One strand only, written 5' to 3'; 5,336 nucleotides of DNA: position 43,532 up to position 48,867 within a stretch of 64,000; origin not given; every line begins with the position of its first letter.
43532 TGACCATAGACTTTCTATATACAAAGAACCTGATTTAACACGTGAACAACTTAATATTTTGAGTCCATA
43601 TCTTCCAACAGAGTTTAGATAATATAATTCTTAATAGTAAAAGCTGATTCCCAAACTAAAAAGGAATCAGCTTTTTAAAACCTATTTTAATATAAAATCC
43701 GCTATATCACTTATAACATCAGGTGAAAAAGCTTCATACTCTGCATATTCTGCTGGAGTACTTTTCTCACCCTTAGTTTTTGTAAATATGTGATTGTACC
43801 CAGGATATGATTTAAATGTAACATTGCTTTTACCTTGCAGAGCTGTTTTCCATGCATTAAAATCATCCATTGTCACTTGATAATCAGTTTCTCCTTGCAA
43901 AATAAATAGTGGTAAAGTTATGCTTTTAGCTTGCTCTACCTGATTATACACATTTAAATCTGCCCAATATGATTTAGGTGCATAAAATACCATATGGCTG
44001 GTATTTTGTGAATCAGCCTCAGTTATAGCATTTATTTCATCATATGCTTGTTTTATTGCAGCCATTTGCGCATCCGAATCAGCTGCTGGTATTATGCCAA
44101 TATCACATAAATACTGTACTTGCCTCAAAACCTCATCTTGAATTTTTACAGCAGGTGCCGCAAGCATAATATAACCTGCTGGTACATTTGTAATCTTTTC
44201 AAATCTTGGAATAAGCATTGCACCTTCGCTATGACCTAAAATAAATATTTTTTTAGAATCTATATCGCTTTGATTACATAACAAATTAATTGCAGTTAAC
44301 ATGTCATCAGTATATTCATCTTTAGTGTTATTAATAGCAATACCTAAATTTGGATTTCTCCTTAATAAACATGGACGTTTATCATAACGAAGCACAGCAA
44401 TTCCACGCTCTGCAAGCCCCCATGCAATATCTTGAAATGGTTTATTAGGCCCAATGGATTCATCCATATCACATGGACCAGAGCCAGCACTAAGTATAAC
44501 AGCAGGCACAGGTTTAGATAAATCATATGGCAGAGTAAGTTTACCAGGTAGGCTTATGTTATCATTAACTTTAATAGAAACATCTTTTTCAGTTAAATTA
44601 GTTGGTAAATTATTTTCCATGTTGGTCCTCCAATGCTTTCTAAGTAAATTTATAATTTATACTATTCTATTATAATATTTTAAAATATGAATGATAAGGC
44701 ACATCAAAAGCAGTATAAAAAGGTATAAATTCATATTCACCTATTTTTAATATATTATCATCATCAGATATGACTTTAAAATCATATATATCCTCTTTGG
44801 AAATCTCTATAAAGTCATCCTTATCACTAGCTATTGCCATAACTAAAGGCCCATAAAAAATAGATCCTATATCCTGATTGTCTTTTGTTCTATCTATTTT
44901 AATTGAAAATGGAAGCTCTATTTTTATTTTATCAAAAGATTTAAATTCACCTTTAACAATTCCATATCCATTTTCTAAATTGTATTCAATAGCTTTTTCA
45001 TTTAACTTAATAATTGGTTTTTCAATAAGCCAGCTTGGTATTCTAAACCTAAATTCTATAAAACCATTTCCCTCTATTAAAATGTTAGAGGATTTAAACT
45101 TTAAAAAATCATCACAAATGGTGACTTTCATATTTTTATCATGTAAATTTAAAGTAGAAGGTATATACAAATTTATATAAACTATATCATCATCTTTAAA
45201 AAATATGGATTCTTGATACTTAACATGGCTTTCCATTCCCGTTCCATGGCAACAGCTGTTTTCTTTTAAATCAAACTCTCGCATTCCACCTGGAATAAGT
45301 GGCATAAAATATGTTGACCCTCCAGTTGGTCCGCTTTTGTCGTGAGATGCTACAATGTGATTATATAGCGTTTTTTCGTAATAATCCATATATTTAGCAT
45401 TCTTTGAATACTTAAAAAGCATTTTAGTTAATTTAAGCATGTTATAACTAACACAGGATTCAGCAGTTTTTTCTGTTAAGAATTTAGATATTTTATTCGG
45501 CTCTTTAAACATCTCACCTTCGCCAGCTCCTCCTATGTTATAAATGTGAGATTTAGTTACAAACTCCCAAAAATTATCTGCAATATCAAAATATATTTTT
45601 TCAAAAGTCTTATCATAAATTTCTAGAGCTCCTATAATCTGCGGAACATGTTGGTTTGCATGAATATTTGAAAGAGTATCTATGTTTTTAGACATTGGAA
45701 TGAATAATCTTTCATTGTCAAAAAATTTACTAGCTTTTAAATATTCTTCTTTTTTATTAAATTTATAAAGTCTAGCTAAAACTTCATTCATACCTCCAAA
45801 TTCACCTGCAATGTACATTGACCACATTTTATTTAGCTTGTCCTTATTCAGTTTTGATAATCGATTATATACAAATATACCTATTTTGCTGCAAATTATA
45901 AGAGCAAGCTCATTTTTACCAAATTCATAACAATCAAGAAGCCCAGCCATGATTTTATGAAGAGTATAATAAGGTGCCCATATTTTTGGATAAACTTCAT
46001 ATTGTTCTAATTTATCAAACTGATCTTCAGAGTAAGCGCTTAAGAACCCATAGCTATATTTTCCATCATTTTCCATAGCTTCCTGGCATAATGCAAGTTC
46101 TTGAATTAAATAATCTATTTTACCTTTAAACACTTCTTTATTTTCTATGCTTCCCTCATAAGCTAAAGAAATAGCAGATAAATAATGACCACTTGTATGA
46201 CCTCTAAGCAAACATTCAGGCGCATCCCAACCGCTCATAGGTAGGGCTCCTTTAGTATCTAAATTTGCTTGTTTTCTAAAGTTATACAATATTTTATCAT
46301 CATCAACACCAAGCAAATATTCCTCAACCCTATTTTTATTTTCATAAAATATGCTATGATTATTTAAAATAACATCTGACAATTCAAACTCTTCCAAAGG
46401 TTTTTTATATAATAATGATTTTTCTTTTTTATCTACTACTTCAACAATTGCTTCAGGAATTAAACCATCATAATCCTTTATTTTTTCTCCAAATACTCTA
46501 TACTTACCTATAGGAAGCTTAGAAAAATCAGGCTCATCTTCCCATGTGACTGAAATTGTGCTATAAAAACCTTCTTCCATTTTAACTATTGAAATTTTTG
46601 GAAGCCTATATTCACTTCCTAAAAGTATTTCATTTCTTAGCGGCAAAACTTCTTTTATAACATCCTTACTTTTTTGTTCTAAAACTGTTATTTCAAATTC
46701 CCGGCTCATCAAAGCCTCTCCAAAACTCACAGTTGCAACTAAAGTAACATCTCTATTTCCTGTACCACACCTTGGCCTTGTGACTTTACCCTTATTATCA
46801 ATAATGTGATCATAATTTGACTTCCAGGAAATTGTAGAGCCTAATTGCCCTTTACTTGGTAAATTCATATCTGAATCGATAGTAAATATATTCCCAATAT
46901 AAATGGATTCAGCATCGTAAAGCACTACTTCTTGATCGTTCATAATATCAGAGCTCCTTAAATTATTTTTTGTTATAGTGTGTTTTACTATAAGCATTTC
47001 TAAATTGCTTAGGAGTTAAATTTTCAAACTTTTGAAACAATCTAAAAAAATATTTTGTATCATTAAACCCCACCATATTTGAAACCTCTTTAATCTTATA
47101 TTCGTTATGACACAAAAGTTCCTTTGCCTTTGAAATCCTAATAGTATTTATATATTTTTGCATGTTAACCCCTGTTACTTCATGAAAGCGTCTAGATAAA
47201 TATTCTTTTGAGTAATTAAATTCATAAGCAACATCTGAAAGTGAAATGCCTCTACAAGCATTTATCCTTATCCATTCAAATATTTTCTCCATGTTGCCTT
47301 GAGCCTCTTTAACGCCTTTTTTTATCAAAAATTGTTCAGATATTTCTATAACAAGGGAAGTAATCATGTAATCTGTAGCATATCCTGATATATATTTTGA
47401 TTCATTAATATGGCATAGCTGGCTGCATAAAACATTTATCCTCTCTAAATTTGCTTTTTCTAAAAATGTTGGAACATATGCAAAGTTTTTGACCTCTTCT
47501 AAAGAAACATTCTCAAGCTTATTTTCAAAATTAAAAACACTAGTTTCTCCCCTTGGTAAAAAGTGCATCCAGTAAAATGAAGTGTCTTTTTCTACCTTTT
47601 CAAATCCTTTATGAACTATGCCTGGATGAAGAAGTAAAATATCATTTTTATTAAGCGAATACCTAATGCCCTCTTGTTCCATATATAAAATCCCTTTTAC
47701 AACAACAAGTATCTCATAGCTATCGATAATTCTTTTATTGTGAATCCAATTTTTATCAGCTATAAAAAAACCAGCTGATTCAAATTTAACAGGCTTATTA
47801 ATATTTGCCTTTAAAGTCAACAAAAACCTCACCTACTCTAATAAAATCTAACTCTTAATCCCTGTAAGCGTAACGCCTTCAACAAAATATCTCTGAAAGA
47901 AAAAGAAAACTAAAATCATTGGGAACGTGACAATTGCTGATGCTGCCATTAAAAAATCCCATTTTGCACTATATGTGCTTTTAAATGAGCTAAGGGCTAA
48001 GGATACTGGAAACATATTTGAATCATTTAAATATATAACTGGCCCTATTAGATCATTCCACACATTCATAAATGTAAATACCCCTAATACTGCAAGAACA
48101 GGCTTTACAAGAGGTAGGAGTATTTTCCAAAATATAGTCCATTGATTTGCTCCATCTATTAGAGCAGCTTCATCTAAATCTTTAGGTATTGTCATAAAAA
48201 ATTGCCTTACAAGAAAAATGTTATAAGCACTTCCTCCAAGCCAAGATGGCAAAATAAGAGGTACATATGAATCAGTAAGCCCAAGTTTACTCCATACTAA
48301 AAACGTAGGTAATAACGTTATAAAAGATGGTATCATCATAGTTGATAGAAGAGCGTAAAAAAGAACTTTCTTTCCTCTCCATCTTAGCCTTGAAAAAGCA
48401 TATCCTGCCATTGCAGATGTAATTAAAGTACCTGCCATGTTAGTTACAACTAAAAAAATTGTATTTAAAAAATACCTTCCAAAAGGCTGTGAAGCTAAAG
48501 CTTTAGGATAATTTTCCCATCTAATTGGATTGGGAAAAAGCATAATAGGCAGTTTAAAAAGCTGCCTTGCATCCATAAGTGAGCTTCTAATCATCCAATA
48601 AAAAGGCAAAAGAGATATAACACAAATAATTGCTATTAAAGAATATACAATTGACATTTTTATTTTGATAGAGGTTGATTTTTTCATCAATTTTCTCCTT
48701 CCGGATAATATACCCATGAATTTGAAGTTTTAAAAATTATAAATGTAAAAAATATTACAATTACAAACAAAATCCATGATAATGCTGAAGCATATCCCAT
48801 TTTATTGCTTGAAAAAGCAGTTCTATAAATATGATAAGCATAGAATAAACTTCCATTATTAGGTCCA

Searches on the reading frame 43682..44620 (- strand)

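Call 69: search_protein_families(library=pfam, proteins=[window:43682-44620:-], max_evalue=0.00001)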
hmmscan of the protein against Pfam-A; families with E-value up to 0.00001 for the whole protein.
window:43682-44620:- (312 aa): 3 families
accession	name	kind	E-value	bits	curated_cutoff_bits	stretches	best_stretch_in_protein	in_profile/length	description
PF12146.15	Hydrolase_4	-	1.4e-11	44.6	27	1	62-277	20-232/239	Serine aminopeptidase, S33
PF00326.27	Peptidase_S9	-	9.9e-11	42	22.6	0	217-284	127-194/213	Prolyl oligopeptidase family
PF01738.24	DLH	-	8.3e-08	32.5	21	1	212-291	127-200/217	Dienelactone hydrolase family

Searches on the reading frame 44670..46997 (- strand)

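Call 69: search_protein_families(library=pfam, proteins=[window:44670-46997:-], max_evalue=0.00001)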
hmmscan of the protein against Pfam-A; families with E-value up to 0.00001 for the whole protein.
window:44670-46997:- (775 aa): 3 families
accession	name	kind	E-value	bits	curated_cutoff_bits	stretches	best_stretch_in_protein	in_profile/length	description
PF07944.18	Beta-AFase-like_GH127_cat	-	6.9e-87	292.3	24.9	1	211-596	4-376/376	Beta-L-arabinofuranosidase, GH127 catalytic domain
PF20578.4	aBig_2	-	5e-19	68.3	27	1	40-108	21-89/89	Atrophied bacterial Ig domain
PF20736.2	Glyco_hydro127M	-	1.1e-08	35.5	24.2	1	606-696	2-94/95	Beta-L-arabinofuranosidase, GH127 middle domain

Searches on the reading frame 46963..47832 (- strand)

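Call 69: search_protein_families(library=pfam, proteins=[window:46963-47832:-], max_evalue=0.00001)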
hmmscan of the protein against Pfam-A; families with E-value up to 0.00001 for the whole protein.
window:46963-47832:- (289 aa): 3 families
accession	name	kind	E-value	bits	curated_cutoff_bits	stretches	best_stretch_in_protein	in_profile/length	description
PF12833.13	HTH_18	-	6.2e-20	71.7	33.6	1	202-279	2-79/80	Helix-turn-helix domain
PF00165.29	HTH_AraC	-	1.8e-16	60.3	26.6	2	242-279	6-42/42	Bacterial regulatory helix-turn-helix proteins, AraC family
PF02311.25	AraC_binding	-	1.3e-06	28.6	21.1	1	27-93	12-78/135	AraC-like ligand binding domain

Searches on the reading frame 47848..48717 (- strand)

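Call 69: search_protein_families(library=pfam, proteins=[window:47848-48717:-], max_evalue=0.00001)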
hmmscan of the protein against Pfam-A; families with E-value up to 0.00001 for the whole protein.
window:47848-48717:- (289 aa): 1 family
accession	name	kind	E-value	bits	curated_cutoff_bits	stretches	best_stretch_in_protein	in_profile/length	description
PF00528.27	BPD_transp_1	-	4.8e-23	82.3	26.4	1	102-282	7-182/184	Binding-protein-dependent transport system inner membrane component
